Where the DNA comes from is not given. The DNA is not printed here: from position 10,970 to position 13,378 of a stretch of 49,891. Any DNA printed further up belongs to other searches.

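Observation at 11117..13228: Fusion of glutamine-dependent asparagine synthetase with a Dph6/MJ0570-type ATP-binding domain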

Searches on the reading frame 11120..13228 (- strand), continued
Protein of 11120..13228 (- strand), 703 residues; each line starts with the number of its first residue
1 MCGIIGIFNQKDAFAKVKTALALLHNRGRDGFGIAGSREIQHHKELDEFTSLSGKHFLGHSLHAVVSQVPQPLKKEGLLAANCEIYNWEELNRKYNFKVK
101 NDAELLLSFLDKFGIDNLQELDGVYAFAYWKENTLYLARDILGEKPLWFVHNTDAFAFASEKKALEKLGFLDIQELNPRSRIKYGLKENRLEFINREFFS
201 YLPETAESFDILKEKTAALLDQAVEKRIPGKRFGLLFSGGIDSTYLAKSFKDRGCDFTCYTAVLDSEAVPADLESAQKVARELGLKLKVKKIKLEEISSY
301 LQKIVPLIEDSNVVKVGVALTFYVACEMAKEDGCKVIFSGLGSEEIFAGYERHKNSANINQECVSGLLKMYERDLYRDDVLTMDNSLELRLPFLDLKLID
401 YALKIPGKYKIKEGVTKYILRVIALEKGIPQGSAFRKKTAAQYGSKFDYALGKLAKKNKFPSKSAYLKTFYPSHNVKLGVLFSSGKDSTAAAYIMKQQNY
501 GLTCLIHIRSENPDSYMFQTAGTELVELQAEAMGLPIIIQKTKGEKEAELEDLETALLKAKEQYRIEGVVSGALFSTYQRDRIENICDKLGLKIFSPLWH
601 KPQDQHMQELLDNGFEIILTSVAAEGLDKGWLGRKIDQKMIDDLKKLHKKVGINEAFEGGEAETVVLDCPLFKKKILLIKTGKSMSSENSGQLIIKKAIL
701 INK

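Call 6: find_homologous_proteins(query=window:11120-13228:-, max_evalue=1e-10)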
Query window:11120-13228:- (703 aa): 2181 proteins with E <= 1e-10 among 8000 candidates; the best 120 are listed.
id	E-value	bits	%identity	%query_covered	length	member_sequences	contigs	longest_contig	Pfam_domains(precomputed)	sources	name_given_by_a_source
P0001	0.0e+0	1570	100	100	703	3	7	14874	PF00733.28,PF28410.1,PF24167.2,PF06508.20,PF01902.25,PF13522.12,PF13537.12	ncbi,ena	-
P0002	0.0e+0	1304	83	100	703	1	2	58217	PF00733.28,PF28410.1,PF24167.2,PF01902.25,PF13522.12,PF13537.12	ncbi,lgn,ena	-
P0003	0.0e+0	1286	80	100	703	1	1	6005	PF00733.28,PF28410.1,PF24167.2,PF03054.23,PF06508.20,PF01902.25,PF13522.12,PF13537.12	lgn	-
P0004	0.0e+0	1267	80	100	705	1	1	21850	PF00733.28,PF28410.1,PF24167.2,PF03054.23,PF06508.20,PF01902.25,PF13522.12,PF13537.12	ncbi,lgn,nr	ncbi:MAG: diphthine--ammonia ligase [Nanoarchaeota archaeon]|nr:diphthine--ammonia ligase [Nanoarcha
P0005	0.0e+0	1266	79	100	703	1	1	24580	PF00733.28,PF28410.1,PF24167.2,PF03054.23,PF06508.20,PF01902.25,PF13522.12,PF13537.12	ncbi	-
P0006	0.0e+0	1259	78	100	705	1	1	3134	PF00733.28,PF28410.1,PF24167.2,PF03054.23,PF06508.20,PF01902.25,PF13522.12,PF13537.12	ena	-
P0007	0.0e+0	1255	79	100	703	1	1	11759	PF00733.28,PF28410.1,PF24167.2,PF03054.23,PF06508.20,PF01902.25,PF13522.12,PF13537.12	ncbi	-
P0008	0.0e+0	1249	79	100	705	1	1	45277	PF00733.28,PF28410.1,PF24167.2,PF03054.23,PF06508.20,PF01902.25,PF13522.12,PF13537.12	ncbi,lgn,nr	ncbi:MAG: diphthine--ammonia ligase [Nanoarchaeota archaeon]|nr:diphthine--ammonia ligase [Nanoarcha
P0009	0.0e+0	1240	78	100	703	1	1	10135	PF00733.28,PF28410.1,PF24167.2,PF03054.23,PF06508.20,PF01902.25,PF13522.12,PF13537.12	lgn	-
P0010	0.0e+0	1240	78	100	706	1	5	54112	PF00733.28,PF28410.1,PF24167.2,PF03054.23,PF06508.20,PF01902.25,PF13522.12,PF13537.12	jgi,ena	-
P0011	0.0e+0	1237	77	100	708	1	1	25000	PF00733.28,PF28410.1,PF24167.2,PF01902.25,PF13522.12,PF13537.12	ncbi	-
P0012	0.0e+0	1236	78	100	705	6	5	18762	PF00733.28,PF28410.1,PF24167.2,PF03054.23,PF06508.20,PF01902.25,PF13522.12,PF13537.12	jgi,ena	-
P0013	0.0e+0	1234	78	100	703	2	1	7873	PF00733.28,PF28410.1,PF24167.2,PF03054.23,PF06508.20,PF01902.25,PF13522.12,PF13537.12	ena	-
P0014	0.0e+0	1234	77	100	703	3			PF00733.28,PF28410.1,PF24167.2,PF03054.23,PF06508.20,PF01902.25,PF13522.12,PF13537.12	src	-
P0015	0.0e+0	1231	78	100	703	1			PF00733.28,PF28410.1,PF24167.2,PF03054.23,PF06508.20,PF01902.25,PF13522.12,PF13537.12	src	-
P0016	0.0e+0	1229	78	100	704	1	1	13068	PF00733.28,PF28410.1,PF24167.2,PF03054.23,PF06508.20,PF01902.25,PF13522.12,PF13537.12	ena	-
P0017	0.0e+0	1228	78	100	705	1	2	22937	PF00733.28,PF28410.1,PF24167.2,PF03054.23,PF06508.20,PF01902.25,PF13522.12,PF13537.12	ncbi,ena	ncbi:MAG: diphthine--ammonia ligase [Nanoarchaeota archaeon]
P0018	0.0e+0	1227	78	100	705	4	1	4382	PF00733.28,PF28410.1,PF24167.2,PF03054.23,PF06508.20,PF01902.25,PF13522.12,PF13537.12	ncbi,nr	ncbi:diphthine--ammonia ligase [Candidatus Woesearchaeota archaeon]|nr:diphthine--ammonia ligase [Ca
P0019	0.0e+0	1225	77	100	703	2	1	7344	PF00733.28,PF28410.1,PF24167.2,PF03054.23,PF06508.20,PF01902.25,PF13522.12,PF13537.12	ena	-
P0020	0.0e+0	1224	77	100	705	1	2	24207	PF00733.28,PF28410.1,PF24167.2,PF03054.23,PF06508.20,PF01902.25,PF13522.12,PF13537.12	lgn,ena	-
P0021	0.0e+0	1221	77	100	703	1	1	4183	PF00733.28,PF28410.1,PF24167.2,PF03054.23,PF06508.20,PF01902.25,PF13522.12,PF13537.12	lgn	-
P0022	0.0e+0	1219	78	100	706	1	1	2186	PF00733.28,PF28410.1,PF24167.2,PF03054.23,PF06508.20,PF01902.25,PF13522.12,PF13537.12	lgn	-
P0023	0.0e+0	1219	77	100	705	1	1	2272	PF00733.28,PF28410.1,PF24167.2,PF03054.23,PF06508.20,PF01171.27,PF01902.25,PF13522.12,PF13537.12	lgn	-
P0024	0.0e+0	1218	77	100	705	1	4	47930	PF00733.28,PF28410.1,PF24167.2,PF03054.23,PF06508.20,PF01902.25,PF13522.12,PF13537.12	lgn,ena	-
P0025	0.0e+0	1215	77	100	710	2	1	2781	PF00733.28,PF28410.1,PF24167.2,PF03054.23,PF06508.20,PF01171.27,PF01902.25,PF13522.12,PF13537.12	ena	-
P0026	0.0e+0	1209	77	100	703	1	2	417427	PF00733.28,PF28410.1,PF24167.2,PF03054.23,PF06508.20,PF01902.25,PF13522.12,PF13537.12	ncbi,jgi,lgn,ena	-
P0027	0.0e+0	1208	76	100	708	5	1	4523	PF00733.28,PF28410.1,PF24167.2,PF03054.23,PF06508.20,PF01171.27,PF01902.25,PF13522.12,PF13537.12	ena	-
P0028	0.0e+0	1208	76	100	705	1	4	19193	PF00733.28,PF28410.1,PF24167.2,PF03054.23,PF06508.20,PF01171.27,PF01902.25,PF13522.12,PF13537.12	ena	-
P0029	0.0e+0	1207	76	100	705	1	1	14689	PF00733.28,PF28410.1,PF24167.2,PF03054.23,PF06508.20,PF01902.25,PF13522.12,PF13537.12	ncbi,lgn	-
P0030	0.0e+0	1204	76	100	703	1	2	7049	PF00733.28,PF28410.1,PF24167.2,PF03054.23,PF06508.20,PF01902.25,PF13522.12,PF13537.12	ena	-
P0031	0.0e+0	1146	78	92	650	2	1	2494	PF00733.28,PF28410.1,PF24167.2,PF03054.23,PF01902.25,PF13522.12,PF13537.12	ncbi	ncbi:MAG: diphthine--ammonia ligase, partial [Nanoarchaeota archaeon]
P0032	0.0e+0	1130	70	100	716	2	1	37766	PF00733.28,PF28410.1,PF24167.2,PF03054.23,PF01902.25,PF13522.12,PF13537.12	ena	-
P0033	0.0e+0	1123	72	100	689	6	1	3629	PF00733.28,PF28410.1,PF24167.2,PF03054.23,PF06508.20,PF01902.25,PF13522.12,PF13537.12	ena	-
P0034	0.0e+0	1122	72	100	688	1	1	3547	PF00733.28,PF28410.1,PF24167.2,PF03054.23,PF06508.20,PF01902.25,PF13522.12,PF13537.12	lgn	-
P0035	0.0e+0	1119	71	100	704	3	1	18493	PF00733.28,PF28410.1,PF24167.2,PF03054.23,PF06508.20,PF01902.25,PF13522.12,PF13537.12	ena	-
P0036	0.0e+0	1117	69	100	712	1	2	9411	PF00733.28,PF28410.1,PF24167.2,PF03054.23,PF06508.20,PF01902.25,PF13522.12,PF13537.12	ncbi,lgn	-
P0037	0.0e+0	1115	71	100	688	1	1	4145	PF00733.28,PF28410.1,PF24167.2,PF03054.23,PF01902.25,PF13522.12,PF13537.12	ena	-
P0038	0.0e+0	1111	70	100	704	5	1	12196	PF00733.28,PF28410.1,PF24167.2,PF03054.23,PF06508.20,PF01902.25,PF13522.12,PF13537.12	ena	-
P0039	0.0e+0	1108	70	100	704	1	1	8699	PF00733.28,PF28410.1,PF24167.2,PF03054.23,PF06508.20,PF01902.25,PF13522.12,PF13537.12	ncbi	-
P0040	0.0e+0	1108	70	100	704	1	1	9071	PF00733.28,PF28410.1,PF24167.2,PF03054.23,PF06508.20,PF01902.25,PF13522.12,PF13537.12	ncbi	-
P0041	0.0e+0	1108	69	100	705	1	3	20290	PF00733.28,PF28410.1,PF24167.2,PF03054.23,PF06508.20,PF01902.25,PF13522.12,PF13537.12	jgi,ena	-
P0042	0.0e+0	1106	69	100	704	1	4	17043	PF00733.28,PF28410.1,PF24167.2,PF03054.23,PF06508.20,PF01902.25,PF13522.12,PF13537.12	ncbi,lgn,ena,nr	ncbi:MAG TPA: diphthine--ammonia ligase [Candidatus Nanoarchaeia archaeon]|nr:diphthine--ammonia lig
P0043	0.0e+0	1106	69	99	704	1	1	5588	PF00733.28,PF28410.1,PF24167.2,PF03054.23,PF06508.20,PF01902.25,PF13522.12,PF13537.12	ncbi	-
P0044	0.0e+0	1105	69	100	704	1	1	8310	PF00733.28,PF28410.1,PF24167.2,PF03054.23,PF06508.20,PF01902.25,PF13522.12,PF13537.12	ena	-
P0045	0.0e+0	1105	69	100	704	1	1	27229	PF00733.28,PF28410.1,PF24167.2,PF03054.23,PF06508.20,PF01902.25,PF13522.12,PF13537.12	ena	-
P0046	0.0e+0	1103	69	100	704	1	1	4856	PF00733.28,PF28410.1,PF24167.2,PF03054.23,PF06508.20,PF01902.25,PF13522.12,PF13537.12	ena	-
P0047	0.0e+0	1103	69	100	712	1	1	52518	PF00733.28,PF28410.1,PF24167.2,PF03054.23,PF06508.20,PF01902.25,PF13522.12,PF13537.12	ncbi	-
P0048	0.0e+0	1101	69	100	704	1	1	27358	PF00733.28,PF28410.1,PF24167.2,PF03054.23,PF06508.20,PF01902.25,PF13522.12,PF13537.12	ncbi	-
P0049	0.0e+0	1100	70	99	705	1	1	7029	PF00733.28,PF28410.1,PF24167.2,PF03054.23,PF06508.20,PF01902.25,PF13522.12,PF13537.12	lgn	-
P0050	0.0e+0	1099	70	100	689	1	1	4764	PF00733.28,PF28410.1,PF24167.2,PF01902.25,PF13522.12,PF13537.12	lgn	-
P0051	0.0e+0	1099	69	100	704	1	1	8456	PF00733.28,PF28410.1,PF24167.2,PF03054.23,PF06508.20,PF01902.25,PF13522.12,PF13537.12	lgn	-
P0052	0.0e+0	1098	69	100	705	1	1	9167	PF00733.28,PF28410.1,PF24167.2,PF01902.25,PF13522.12,PF13537.12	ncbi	-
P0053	0.0e+0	1092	69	100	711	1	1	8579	PF00733.28,PF28410.1,PF24167.2,PF03054.23,PF06508.20,PF01171.27,PF01902.25,PF13522.12,PF13537.12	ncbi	-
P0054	0.0e+0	1091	71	100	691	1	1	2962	PF00733.28,PF28410.1,PF24167.2,PF03054.23,PF06508.20,PF01902.25,PF13522.12,PF13537.12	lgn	-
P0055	0.0e+0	1089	70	100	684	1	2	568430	PF00733.28,PF28410.1,PF24167.2,PF01902.25,PF13522.12,PF13537.12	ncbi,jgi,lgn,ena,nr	ncbi:ATP-binding protein [Candidatus Woesearchaeota archaeon CG10_big_fil_rev_8_21_14_0_10_45_16]|nr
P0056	0.0e+0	1087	69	100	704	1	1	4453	PF00733.28,PF28410.1,PF24167.2,PF03054.23,PF06508.20,PF01902.25,PF13522.12,PF13537.12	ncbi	-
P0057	0.0e+0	1085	81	86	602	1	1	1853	PF00733.28,PF28410.1,PF24167.2,PF03054.23,PF06508.20,PF01902.25,PF13522.12,PF13537.12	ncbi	ncbi:MAG: diphthine--ammonia ligase, partial [Nanoarchaeota archaeon]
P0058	0.0e+0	1079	69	98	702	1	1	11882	PF00733.28,PF28410.1,PF24167.2,PF06508.20,PF01902.25,PF13522.12,PF13537.12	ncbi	-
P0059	0.0e+0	1078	68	100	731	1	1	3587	PF00733.28,PF28410.1,PF24167.2,PF06508.20,PF01902.25,PF13522.12,PF13537.12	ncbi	-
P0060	0.0e+0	1078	67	100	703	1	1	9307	PF00733.28,PF28410.1,PF24167.2,PF03054.23,PF06508.20,PF01902.25,PF13522.12,PF13537.12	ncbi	-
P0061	0.0e+0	1075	68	100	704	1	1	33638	PF00733.28,PF28410.1,PF24167.2,PF03054.23,PF06508.20,PF01902.25,PF13522.12,PF13537.12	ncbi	-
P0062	0.0e+0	1074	70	100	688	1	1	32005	PF00733.28,PF28410.1,PF24167.2,PF03054.23,PF01902.25,PF13522.12,PF13537.12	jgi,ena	-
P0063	0.0e+0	1072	68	100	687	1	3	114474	PF00733.28,PF28410.1,PF24167.2,PF01902.25,PF13522.12,PF13537.12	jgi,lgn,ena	-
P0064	0.0e+0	1071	66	100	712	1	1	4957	PF00733.28,PF28410.1,PF24167.2,PF03054.23,PF01902.25,PF13522.12,PF13537.12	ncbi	-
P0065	0.0e+0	1070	69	100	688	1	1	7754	PF00733.28,PF28410.1,PF24167.2,PF01902.25,PF13522.12,PF13537.12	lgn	-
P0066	0.0e+0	1070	67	100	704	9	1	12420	PF00733.28,PF28410.1,PF24167.2,PF03054.23,PF06508.20,PF01902.25,PF13522.12,PF13537.12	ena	-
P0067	0.0e+0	1065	69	100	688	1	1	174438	PF00733.28,PF28410.1,PF24167.2,PF01902.25,PF13522.12,PF13537.12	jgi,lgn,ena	-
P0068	0.0e+0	1059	68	100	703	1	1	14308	PF00733.28,PF28410.1,PF24167.2,PF03054.23,PF06508.20,PF01902.25,PF13522.12,PF13537.12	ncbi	-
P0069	0.0e+0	1058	67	99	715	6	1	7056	PF00733.28,PF28410.1,PF24167.2,PF03054.23,PF06508.20,PF01902.25,PF13522.12,PF13537.12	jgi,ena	-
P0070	0.0e+0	1058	65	100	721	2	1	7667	PF00733.28,PF28410.1,PF24167.2,PF03054.23,PF06508.20,PF01902.25,PF13522.12,PF13537.12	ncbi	-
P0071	0.0e+0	1058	67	100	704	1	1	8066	PF00733.28,PF28410.1,PF24167.2,PF03054.23,PF06508.20,PF01902.25,PF13522.12,PF13537.12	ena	-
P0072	0.0e+0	1057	66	100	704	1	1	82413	PF00733.28,PF28410.1,PF24167.2,PF03054.23,PF06508.20,PF01902.25,PF13522.12,PF13537.12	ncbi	-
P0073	0.0e+0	1056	67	100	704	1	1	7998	PF00733.28,PF28410.1,PF24167.2,PF03054.23,PF06508.20,PF01902.25,PF13522.12,PF13537.12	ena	-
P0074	0.0e+0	1054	69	100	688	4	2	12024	PF00733.28,PF28410.1,PF24167.2,PF03054.23,PF06508.20,PF01902.25,PF13522.12,PF13537.12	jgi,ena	-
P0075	0.0e+0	1052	65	100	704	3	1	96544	PF00733.28,PF28410.1,PF24167.2,PF03054.23,PF06508.20,PF01902.25,PF13522.12,PF13537.12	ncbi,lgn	-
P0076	0.0e+0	1051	67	100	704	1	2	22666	PF00733.28,PF28410.1,PF24167.2,PF03054.23,PF06508.20,PF01902.25,PF13522.12,PF13537.12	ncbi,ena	-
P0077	0.0e+0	1051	66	100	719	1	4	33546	PF00733.28,PF28410.1,PF24167.2,PF03054.23,PF01902.25,PF13522.12,PF13537.12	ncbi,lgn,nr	ncbi:MAG: diphthine--ammonia ligase [Nanoarchaeota archaeon]|nr:diphthine--ammonia ligase [Nanoarcha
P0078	0.0e+0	1043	65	100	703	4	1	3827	PF00733.28,PF28410.1,PF24167.2,PF03054.23,PF06508.20,PF01902.25,PF13522.12,PF13537.12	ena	-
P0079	0.0e+0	1042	67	100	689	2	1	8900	PF00733.28,PF28410.1,PF24167.2,PF03054.23,PF01902.25,PF13522.12,PF13537.12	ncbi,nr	ncbi:MAG TPA: diphthine--ammonia ligase [Candidatus Nanoarchaeia archaeon]|nr:diphthine--ammonia lig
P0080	0.0e+0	1041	67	100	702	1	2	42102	PF00733.28,PF28410.1,PF24167.2,PF03054.23,PF06508.20,PF01902.25,PF13522.12,PF13537.12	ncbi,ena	-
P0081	0.0e+0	1041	66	100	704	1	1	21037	PF00733.28,PF28410.1,PF24167.2,PF01902.25,PF13522.12,PF13537.12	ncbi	-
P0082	0.0e+0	1040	67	100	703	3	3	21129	PF00733.28,PF28410.1,PF24167.2,PF03054.23,PF06508.20,PF01902.25,PF13522.12,PF13537.12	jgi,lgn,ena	jgi:asparagine synthase (glutamine-hydrolysing)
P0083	0.0e+0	1039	67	100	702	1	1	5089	PF00733.28,PF28410.1,PF24167.2,PF03054.23,PF06508.20,PF01902.25,PF13522.12,PF13537.12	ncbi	-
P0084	0.0e+0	1039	69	100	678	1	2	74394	PF00733.28,PF28410.1,PF24167.2,PF06508.20,PF01902.25,PF13522.12,PF13537.12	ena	-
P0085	0.0e+0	1037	66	100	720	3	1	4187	PF00733.28,PF28410.1,PF24167.2,PF01902.25,PF13522.12,PF13537.12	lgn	-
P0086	0.0e+0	1036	65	100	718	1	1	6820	PF00733.28,PF28410.1,PF24167.2,PF01902.25,PF13522.12,PF13537.12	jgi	-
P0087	0.0e+0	1034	66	100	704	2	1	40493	PF00733.28,PF28410.1,PF24167.2,PF01902.25,PF13522.12,PF13537.12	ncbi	-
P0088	0.0e+0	1032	67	100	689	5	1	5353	PF00733.28,PF28410.1,PF24167.2,PF01902.25,PF13522.12,PF13537.12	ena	-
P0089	0.0e+0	1031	66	100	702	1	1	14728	PF00733.28,PF28410.1,PF24167.2,PF06508.20,PF01902.25,PF13522.12,PF13537.12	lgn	-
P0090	0.0e+0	1025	65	100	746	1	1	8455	PF00733.28,PF28410.1,PF24167.2,PF01902.25,PF13522.12,PF13537.12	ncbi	-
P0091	0.0e+0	1025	66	100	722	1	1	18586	PF00733.28,PF28410.1,PF24167.2,PF03054.23,PF06508.20,PF01902.25,PF13522.12,PF13537.12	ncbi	-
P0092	0.0e+0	1024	66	100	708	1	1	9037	PF00733.28,PF28410.1,PF24167.2,PF06508.20,PF01902.25,PF13522.12,PF13537.12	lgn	-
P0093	0.0e+0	1023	67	100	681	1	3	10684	PF00733.28,PF28410.1,PF24167.2,PF01902.25,PF13522.12,PF13537.12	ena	-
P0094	0.0e+0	1023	65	100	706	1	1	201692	PF00733.28,PF28410.1,PF24167.2,PF03054.23,PF06508.20,PF01902.25,PF13522.12,PF13537.12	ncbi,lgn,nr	ncbi:diphthine--ammonia ligase [Candidatus Woesearchaeota archaeon]|nr:diphthine--ammonia ligase [Ca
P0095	0.0e+0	1020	66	100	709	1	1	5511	PF00733.28,PF28410.1,PF24167.2,PF03054.23,PF06508.20,PF01171.27,PF01902.25,PF13522.12,PF13537.12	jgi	-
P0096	0.0e+0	1018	64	100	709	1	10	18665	PF00733.28,PF28410.1,PF24167.2,PF03054.23,PF01902.25,PF13522.12,PF13537.12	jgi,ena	-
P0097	0.0e+0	1017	66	100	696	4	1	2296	PF00733.28,PF28410.1,PF24167.2,PF03054.23,PF06508.20,PF01902.25,PF13522.12,PF13537.12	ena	-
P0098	0.0e+0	1016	65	100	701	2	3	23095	PF00733.28,PF28410.1,PF24167.2,PF03054.23,PF01902.25,PF13522.12,PF13537.12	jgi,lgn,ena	-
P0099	0.0e+0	1016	64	100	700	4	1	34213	PF00733.28,PF28410.1,PF24167.2,PF03054.23,PF06508.20,PF01902.25,PF13522.12,PF13537.12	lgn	-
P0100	0.0e+0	1015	66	100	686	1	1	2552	PF00733.28,PF28410.1,PF24167.2,PF01902.25,PF13522.12,PF13537.12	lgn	-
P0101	0.0e+0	1014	64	100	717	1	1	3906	PF00733.28,PF28410.1,PF24167.2,PF03054.23,PF01171.27,PF01902.25,PF13522.12,PF13537.12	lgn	-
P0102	0.0e+0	1012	66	100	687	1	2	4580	PF00733.28,PF28410.1,PF24167.2,PF03054.23,PF06508.20,PF01902.25,PF13522.12,PF13537.12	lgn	-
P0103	0.0e+0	1011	68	100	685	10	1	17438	PF00733.28,PF28410.1,PF24167.2,PF03054.23,PF06508.20,PF01902.25,PF13522.12,PF13537.12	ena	-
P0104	1.8e-298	1010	66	100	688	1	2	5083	PF00733.28,PF28410.1,PF24167.2,PF06508.20,PF01902.25,PF13522.12,PF13537.12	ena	-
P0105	3.6e-298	1009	66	100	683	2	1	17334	PF00733.28,PF28410.1,PF24167.2,PF03054.23,PF06508.20,PF01902.25,PF13522.12,PF13537.12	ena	-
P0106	1.6e-297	1007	64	100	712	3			PF00733.28,PF28410.1,PF24167.2,PF03054.23,PF01902.25,PF13522.12,PF13537.12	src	-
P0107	2.0e-297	1006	67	100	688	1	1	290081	PF00733.28,PF28410.1,PF24167.2,PF01902.25,PF13522.12,PF13537.12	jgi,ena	jgi:diphthine-ammonia ligase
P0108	3.2e-297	1006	65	100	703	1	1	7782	PF00733.28,PF28410.1,PF24167.2,PF03054.23,PF06508.20,PF01171.27,PF01902.25,PF13522.12,PF13537.12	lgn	-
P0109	8.2e-297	1004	63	100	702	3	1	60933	PF00733.28,PF28410.1,PF24167.2,PF03054.23,PF06508.20,PF01902.25,PF13522.12,PF13537.12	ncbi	ncbi:MAG: diphthine--ammonia ligase [Nanoarchaeota archaeon]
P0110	2.2e-296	1003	65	100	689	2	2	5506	PF00733.28,PF28410.1,PF24167.2,PF03054.23,PF06508.20,PF01902.25,PF13522.12,PF13537.12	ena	-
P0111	4.9e-296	1002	63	100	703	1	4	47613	PF00733.28,PF28410.1,PF24167.2,PF03054.23,PF06508.20,PF01902.25,PF13522.12,PF13537.12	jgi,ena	jgi:diphthine-ammonia ligase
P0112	1.4e-295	1000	64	100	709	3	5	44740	PF00733.28,PF28410.1,PF24167.2,PF01902.25,PF13522.12,PF13537.12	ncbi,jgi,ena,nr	ncbi:diphthine--ammonia ligase [Candidatus Woesearchaeota archaeon]|nr:diphthine--ammonia ligase [Ca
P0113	4.0e-295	999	66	100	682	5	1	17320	PF00733.28,PF28410.1,PF24167.2,PF03054.23,PF06508.20,PF01902.25,PF13522.12,PF13537.12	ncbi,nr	ncbi:TPA: diphthine--ammonia ligase [Candidatus Woesearchaeota archaeon]|nr:diphthine--ammonia ligas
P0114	1.1e-294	998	65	100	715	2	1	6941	PF00733.28,PF28410.1,PF24167.2,PF03054.23,PF06508.20,PF01902.25,PF13522.12,PF13537.12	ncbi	-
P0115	9.4e-294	994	65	100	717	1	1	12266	PF00733.28,PF28410.1,PF24167.2,PF03054.23,PF06508.20,PF01902.25,PF13522.12,PF13537.12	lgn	-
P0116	1.6e-293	994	66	100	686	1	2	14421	PF00733.28,PF28410.1,PF24167.2,PF03054.23,PF06508.20,PF01902.25,PF13522.12,PF13537.12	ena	-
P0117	1.8e-293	993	64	100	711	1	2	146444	PF00733.28,PF28410.1,PF24167.2,PF01902.25,PF13522.12,PF13537.12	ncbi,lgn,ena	-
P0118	2.0e-293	993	63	100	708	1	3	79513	PF00733.28,PF28410.1,PF24167.2,PF03054.23,PF06508.20,PF01902.25,PF13522.12,PF13537.12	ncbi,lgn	-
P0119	3.7e-293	992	64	100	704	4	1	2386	PF00733.28,PF28410.1,PF24167.2,PF03054.23,PF06508.20,PF01902.25,PF13522.12,PF13537.12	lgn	-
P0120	1.1e-292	991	65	100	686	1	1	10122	PF00733.28,PF28410.1,PF24167.2,PF03054.23,PF06508.20,PF01902.25,PF13522.12,PF13537.12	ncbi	-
